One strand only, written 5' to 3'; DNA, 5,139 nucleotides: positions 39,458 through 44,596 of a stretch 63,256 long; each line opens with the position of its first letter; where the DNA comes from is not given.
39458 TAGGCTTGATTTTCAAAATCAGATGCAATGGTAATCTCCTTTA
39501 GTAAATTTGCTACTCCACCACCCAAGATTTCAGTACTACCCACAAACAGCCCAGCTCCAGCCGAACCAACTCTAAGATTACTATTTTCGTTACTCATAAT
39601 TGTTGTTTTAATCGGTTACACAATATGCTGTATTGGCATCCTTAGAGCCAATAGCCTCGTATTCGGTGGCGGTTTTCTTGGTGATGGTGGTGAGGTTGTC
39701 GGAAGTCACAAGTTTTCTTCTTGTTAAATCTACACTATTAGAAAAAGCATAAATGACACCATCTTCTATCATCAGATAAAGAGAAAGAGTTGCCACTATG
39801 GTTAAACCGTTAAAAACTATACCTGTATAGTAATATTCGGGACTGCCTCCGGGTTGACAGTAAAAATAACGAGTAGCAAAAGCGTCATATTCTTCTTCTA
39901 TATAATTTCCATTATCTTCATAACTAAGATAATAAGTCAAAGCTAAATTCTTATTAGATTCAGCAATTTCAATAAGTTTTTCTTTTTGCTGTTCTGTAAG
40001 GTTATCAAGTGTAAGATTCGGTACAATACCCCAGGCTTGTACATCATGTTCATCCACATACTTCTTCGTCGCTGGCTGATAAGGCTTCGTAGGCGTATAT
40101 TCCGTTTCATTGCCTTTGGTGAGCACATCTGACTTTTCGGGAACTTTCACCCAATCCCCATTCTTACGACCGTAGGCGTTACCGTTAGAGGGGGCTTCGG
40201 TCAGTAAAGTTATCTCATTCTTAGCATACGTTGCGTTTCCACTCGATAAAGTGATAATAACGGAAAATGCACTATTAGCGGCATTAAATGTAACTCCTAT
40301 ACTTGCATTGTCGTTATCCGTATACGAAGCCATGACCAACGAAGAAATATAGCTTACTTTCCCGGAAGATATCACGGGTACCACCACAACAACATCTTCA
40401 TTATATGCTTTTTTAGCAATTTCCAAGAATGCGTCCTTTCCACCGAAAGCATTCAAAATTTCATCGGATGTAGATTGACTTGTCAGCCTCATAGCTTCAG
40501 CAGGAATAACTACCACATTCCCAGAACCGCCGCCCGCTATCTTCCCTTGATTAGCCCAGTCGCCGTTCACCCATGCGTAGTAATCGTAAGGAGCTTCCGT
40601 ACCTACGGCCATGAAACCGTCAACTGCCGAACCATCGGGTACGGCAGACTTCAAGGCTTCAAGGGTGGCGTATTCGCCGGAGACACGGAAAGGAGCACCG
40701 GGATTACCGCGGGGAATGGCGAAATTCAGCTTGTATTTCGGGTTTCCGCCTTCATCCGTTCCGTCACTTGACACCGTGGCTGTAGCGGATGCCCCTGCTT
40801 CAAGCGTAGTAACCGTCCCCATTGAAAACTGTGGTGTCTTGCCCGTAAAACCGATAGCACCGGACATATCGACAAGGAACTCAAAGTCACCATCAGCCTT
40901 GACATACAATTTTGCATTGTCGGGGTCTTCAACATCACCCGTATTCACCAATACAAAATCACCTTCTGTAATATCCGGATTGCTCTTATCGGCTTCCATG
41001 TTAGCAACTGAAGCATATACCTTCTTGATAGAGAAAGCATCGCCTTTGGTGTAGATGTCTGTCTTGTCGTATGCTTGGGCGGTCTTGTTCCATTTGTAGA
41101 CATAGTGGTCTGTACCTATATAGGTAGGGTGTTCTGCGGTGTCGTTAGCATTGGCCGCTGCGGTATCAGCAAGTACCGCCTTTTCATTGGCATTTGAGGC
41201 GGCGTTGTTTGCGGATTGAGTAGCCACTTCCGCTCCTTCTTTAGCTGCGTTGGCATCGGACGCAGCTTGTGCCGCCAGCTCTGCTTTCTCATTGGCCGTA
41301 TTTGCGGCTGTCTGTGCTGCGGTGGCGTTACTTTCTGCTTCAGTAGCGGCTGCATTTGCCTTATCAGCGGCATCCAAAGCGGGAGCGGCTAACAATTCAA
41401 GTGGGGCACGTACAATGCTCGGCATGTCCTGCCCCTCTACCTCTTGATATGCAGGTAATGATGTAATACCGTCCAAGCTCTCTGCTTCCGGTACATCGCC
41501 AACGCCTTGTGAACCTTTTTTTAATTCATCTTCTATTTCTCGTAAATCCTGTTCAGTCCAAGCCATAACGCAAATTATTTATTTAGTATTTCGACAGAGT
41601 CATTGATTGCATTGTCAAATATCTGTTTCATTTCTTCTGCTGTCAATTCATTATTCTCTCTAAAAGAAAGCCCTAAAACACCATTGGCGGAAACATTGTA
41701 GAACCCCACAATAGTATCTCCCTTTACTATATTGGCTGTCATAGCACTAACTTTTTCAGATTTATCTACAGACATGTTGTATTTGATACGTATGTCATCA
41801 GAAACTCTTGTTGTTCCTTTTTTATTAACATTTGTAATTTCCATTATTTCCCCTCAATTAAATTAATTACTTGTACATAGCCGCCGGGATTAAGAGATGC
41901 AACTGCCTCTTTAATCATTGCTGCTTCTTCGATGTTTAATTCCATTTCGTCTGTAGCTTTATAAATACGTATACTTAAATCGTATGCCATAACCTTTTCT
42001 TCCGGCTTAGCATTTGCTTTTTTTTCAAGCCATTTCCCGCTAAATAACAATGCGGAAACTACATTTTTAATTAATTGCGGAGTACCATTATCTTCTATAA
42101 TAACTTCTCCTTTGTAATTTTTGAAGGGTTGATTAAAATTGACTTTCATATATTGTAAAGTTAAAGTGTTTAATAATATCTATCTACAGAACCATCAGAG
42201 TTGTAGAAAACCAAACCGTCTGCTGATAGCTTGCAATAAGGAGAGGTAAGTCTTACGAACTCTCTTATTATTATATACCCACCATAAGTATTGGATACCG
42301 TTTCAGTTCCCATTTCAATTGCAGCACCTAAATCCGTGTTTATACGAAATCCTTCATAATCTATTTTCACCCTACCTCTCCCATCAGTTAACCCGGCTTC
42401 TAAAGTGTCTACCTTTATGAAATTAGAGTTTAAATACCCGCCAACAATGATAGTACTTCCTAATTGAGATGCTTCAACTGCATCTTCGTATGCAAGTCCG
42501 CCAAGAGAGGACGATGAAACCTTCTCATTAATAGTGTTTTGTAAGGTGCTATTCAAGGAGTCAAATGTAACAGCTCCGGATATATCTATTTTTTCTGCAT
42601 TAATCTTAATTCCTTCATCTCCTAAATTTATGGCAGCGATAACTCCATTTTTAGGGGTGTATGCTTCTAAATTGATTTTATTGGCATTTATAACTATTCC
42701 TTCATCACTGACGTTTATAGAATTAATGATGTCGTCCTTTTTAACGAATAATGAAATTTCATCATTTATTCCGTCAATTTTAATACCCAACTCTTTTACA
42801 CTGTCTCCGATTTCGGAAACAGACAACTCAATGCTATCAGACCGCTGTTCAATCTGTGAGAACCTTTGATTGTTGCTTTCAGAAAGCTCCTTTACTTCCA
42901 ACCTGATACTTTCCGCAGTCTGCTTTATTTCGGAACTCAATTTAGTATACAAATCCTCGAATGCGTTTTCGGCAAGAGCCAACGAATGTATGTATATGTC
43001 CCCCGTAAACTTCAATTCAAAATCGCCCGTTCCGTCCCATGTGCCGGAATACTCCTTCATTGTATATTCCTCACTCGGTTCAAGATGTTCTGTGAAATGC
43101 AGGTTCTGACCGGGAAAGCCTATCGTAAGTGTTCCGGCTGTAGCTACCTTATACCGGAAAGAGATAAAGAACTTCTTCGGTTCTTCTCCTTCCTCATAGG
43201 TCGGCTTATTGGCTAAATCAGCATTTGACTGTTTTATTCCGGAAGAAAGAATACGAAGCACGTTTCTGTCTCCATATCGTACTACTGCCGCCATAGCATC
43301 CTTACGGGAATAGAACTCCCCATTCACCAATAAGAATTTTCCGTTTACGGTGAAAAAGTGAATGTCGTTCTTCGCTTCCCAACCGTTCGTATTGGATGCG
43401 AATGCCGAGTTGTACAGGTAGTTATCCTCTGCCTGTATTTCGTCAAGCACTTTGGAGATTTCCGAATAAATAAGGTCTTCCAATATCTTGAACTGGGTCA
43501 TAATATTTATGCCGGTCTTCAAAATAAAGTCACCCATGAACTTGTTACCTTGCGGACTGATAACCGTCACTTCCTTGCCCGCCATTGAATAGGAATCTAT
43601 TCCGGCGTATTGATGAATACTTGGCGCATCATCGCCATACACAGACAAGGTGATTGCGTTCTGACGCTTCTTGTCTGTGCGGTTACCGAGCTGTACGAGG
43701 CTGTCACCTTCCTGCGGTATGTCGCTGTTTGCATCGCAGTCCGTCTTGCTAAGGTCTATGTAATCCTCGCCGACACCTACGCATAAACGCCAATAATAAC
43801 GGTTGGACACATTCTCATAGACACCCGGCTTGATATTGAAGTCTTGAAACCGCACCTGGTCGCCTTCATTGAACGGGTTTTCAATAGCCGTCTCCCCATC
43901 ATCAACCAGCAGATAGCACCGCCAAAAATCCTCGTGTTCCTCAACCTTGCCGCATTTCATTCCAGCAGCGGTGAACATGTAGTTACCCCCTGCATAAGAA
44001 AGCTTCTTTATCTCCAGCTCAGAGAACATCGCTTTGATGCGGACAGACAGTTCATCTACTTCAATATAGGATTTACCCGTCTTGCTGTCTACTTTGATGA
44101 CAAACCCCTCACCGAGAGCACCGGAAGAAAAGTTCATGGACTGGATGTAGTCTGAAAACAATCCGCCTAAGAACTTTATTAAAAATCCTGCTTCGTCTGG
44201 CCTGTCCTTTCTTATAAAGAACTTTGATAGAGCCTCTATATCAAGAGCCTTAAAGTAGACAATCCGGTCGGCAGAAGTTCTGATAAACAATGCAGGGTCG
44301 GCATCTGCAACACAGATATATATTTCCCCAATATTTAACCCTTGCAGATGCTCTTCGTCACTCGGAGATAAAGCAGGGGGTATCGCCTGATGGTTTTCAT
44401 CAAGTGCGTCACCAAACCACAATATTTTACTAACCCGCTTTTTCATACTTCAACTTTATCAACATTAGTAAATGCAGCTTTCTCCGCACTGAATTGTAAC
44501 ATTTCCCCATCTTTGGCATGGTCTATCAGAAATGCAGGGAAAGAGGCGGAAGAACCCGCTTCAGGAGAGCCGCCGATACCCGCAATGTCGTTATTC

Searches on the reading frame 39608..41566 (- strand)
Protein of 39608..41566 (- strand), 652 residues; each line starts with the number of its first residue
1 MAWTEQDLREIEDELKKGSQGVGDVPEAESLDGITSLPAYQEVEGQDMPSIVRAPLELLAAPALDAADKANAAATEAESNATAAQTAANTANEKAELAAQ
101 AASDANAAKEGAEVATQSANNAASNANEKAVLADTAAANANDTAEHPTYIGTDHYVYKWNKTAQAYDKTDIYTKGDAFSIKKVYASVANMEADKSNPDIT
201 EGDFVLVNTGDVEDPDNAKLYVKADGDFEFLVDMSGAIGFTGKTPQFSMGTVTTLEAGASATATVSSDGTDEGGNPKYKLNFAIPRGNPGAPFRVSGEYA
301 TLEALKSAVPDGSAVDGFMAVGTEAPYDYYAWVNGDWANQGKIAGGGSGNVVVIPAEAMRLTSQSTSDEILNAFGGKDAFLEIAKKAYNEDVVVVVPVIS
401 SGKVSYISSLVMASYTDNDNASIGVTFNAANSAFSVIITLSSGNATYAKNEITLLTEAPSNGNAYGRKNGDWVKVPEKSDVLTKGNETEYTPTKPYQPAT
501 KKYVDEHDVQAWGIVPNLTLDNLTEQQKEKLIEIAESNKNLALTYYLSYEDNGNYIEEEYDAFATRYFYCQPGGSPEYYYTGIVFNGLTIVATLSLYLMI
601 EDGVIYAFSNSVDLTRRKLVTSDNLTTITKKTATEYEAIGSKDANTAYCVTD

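Call 26: search_protein_families(library=phrogs, proteins=[window:39608-41566:-], max_evalue=0.00001)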
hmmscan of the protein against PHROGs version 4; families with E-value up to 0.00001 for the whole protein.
window:39608-41566:- (652 aa): 1 family
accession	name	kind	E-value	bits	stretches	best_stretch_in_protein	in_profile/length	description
phrog_19280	-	unknown function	1.8e-08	34.4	1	63-147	137-221/623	-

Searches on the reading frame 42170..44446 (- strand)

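Call 26: search_protein_families(library=phrogs, proteins=[window:42170-44446:-], max_evalue=0.00001)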
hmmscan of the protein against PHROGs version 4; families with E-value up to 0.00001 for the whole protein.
window:42170-44446:- (758 aa): 9 families
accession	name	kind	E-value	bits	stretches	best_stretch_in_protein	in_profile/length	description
phrog_38044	-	unknown function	4.3e-68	230.7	1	98-308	898-1107/3576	-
phrog_22546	-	unknown function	1.4e-38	133.2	1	92-636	562-1125/1386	-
phrog_17422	-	unknown function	2.1e-37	129.5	1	75-299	515-769/961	-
phrog_1330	-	tail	6e-11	41.9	0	318-554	523-648/1361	tail protein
phrog_33450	-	tail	3.2e-10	38.8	1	90-204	471-577/2038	tail fiber protein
phrog_1775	-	head and packaging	2.2e-09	36.4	0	550-597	1171-1218/1609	minor head protein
phrog_11785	-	head and packaging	1e-08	35.1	0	550-596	407-453/770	minor head protein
phrog_18983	-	tail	5.9e-07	27.8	1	570-676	1341-1439/1970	tail fiber protein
phrog_18190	-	unknown function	1e-06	28.5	1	496-630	403-539/723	-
